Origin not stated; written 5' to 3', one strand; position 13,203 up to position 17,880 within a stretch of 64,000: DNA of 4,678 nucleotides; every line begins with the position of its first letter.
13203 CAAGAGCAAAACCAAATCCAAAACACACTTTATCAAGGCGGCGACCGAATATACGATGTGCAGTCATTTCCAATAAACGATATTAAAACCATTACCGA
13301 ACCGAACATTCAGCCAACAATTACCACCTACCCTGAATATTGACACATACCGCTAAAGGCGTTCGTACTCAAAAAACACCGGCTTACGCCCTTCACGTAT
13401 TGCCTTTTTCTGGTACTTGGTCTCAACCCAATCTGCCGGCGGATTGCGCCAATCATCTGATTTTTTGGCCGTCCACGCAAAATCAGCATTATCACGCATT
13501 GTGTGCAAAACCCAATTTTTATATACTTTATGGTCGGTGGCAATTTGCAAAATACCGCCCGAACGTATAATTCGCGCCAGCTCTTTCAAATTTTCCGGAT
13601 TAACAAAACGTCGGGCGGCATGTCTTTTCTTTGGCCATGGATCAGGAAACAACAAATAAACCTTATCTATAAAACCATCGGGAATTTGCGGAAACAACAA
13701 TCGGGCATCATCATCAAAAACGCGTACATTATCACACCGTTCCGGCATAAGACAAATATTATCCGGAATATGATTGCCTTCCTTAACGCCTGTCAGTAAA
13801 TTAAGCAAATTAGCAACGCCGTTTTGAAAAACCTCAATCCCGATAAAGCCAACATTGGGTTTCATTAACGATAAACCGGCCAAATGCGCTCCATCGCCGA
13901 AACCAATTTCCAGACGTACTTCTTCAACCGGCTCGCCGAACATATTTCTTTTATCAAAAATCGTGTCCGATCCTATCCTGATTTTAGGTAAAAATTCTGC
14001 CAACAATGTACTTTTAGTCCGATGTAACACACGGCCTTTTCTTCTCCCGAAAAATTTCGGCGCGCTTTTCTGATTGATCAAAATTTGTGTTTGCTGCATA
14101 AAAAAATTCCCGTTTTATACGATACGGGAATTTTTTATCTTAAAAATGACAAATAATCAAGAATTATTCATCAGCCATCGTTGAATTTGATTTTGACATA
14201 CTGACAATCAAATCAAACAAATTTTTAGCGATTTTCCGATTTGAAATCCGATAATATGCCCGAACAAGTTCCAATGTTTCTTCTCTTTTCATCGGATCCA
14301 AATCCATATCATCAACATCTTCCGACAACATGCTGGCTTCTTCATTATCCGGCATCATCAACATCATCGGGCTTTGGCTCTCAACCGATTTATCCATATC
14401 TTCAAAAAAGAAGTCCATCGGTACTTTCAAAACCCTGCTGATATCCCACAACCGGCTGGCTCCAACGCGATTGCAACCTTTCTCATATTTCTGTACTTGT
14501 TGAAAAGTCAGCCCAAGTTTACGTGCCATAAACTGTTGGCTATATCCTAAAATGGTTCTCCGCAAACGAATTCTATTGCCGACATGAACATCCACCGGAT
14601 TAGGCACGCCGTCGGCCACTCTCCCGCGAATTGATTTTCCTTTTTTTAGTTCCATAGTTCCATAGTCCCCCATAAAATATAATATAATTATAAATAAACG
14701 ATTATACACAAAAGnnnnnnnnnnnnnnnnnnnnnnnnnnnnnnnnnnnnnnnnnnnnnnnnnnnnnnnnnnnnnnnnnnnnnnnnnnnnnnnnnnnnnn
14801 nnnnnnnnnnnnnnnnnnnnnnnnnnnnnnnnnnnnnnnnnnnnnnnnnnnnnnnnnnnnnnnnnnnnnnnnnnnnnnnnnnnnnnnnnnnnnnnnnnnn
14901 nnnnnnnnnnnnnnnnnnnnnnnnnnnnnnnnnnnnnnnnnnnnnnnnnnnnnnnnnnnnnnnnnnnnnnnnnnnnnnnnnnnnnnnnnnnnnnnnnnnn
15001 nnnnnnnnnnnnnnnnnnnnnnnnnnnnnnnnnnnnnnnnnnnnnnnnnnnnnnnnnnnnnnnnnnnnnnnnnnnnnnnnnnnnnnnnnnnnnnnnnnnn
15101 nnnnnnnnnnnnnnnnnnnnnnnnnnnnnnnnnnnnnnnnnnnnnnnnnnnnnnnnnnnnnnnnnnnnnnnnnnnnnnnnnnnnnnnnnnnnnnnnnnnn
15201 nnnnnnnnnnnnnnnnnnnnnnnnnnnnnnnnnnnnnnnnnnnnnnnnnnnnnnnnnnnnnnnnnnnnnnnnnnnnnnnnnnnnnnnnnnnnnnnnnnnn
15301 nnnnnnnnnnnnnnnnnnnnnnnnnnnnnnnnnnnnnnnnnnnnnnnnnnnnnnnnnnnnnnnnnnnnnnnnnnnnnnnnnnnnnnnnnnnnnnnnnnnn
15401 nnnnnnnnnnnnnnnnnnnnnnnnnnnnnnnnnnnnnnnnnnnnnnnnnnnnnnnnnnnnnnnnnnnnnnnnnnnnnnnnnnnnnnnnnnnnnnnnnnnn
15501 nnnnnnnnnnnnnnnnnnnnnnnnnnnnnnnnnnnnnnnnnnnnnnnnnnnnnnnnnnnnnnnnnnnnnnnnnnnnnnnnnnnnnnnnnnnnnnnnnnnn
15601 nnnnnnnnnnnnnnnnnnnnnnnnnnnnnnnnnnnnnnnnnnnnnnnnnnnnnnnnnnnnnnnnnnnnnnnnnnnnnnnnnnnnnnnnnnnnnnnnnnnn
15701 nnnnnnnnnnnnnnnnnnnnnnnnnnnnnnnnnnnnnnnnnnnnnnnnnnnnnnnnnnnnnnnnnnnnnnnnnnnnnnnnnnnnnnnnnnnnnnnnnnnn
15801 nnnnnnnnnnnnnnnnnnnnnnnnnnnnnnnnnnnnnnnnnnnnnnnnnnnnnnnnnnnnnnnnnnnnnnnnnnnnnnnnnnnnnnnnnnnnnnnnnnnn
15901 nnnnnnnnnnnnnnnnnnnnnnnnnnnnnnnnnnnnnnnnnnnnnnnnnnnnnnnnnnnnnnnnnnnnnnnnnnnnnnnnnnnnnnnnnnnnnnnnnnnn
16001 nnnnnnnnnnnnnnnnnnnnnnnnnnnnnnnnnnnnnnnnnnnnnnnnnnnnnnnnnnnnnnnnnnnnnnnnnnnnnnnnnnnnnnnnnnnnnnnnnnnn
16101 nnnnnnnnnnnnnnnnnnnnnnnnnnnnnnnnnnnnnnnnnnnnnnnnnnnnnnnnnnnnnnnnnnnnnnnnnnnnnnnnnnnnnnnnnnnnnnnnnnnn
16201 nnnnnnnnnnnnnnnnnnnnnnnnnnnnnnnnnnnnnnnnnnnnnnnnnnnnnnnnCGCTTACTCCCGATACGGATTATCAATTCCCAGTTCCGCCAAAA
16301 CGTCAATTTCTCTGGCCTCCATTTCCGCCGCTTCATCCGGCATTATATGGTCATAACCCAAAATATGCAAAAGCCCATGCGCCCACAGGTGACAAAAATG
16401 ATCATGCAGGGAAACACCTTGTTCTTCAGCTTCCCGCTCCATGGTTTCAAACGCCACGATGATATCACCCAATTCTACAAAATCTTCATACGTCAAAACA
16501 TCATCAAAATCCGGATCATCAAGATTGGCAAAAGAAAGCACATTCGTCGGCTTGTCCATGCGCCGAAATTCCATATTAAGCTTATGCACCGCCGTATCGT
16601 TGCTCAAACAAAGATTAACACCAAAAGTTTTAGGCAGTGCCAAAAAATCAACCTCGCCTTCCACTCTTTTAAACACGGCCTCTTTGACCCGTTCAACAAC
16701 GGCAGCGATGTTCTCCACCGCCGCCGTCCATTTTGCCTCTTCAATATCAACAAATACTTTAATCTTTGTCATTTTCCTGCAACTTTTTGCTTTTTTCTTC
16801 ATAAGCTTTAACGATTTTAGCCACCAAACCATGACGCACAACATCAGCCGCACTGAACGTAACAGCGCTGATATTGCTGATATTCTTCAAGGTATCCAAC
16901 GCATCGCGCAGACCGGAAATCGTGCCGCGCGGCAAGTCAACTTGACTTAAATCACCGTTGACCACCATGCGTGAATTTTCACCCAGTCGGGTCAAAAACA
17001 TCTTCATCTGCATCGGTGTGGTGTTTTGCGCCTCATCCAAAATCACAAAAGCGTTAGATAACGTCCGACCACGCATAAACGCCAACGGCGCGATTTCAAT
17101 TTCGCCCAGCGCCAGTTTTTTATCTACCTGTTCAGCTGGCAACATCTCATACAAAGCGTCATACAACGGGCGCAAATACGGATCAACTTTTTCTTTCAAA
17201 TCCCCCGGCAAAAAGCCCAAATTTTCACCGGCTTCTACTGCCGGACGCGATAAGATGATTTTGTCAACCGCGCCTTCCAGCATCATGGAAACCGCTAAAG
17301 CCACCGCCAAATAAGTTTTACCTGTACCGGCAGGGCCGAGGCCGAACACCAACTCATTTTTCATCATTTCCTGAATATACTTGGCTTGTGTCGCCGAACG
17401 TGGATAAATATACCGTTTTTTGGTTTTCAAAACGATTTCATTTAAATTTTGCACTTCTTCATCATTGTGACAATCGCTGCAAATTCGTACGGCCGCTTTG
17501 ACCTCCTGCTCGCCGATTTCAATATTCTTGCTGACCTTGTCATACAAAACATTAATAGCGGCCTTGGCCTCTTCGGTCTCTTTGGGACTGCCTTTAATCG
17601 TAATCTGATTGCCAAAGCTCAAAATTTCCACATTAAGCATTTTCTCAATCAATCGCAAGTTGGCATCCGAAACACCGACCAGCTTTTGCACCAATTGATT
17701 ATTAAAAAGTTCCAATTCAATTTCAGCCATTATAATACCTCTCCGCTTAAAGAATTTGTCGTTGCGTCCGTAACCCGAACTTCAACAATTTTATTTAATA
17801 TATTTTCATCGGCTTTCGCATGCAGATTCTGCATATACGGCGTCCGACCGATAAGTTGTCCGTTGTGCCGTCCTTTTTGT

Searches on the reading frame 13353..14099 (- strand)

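Call 91: search_protein_families(library=pfam, proteins=[window:13353-14099:-], max_evalue=0.001)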
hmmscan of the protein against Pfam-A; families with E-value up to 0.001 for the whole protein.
window:13353-14099:- (248 aa): 1 family
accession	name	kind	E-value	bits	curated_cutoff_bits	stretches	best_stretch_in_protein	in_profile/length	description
PF02390.23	Methyltransf_4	-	2.5e-38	131.7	24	1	61-239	4-169/173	Putative methyltransferase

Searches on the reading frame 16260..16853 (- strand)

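Call 91: search_protein_families(library=pfam, proteins=[window:16260-16853:-], max_evalue=0.001)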
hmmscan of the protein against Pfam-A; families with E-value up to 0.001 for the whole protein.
window:16260-16853:- (197 aa): 1 family
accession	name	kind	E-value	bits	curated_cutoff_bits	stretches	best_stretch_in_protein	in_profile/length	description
PF02130.23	YbeY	-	1.9e-33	115.5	25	1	58-189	8-129/129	Endoribonuclease YbeY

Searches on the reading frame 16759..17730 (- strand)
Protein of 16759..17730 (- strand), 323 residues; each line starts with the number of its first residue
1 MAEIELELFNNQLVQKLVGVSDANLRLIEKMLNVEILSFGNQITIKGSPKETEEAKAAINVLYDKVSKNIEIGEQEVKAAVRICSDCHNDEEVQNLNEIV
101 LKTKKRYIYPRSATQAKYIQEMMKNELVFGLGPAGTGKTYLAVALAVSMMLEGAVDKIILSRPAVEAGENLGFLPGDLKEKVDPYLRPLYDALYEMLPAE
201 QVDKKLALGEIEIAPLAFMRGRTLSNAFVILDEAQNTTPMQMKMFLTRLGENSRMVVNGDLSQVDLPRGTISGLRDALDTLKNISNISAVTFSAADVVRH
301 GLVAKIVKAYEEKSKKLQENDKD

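Call 91: search_protein_families(library=pfam, proteins=[window:16759-17730:-], max_evalue=0.001)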
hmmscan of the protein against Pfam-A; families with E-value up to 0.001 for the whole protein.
window:16759-17730:- (323 aa): 5 families
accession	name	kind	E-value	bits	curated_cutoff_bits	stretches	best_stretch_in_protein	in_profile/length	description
PF02562.22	PhoH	-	8.4e-94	313.2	27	1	108-311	2-205/205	PhoH-like protein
PF13604.12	AAA_30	-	2.9e-06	27.6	27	1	112-264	3-128/191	AAA domain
PF13245.12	AAA_19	-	3.5e-06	27.7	25.1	1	115-264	1-129/134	AAA domain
PF01695.23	IstB_IS21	-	0.00042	20.3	24.1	1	125-153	92-120/238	IstB-like ATP binding protein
PF00270.35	DEAD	-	0.00051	20.3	26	0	114-150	3-39/167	DEAD/DEAH box helicase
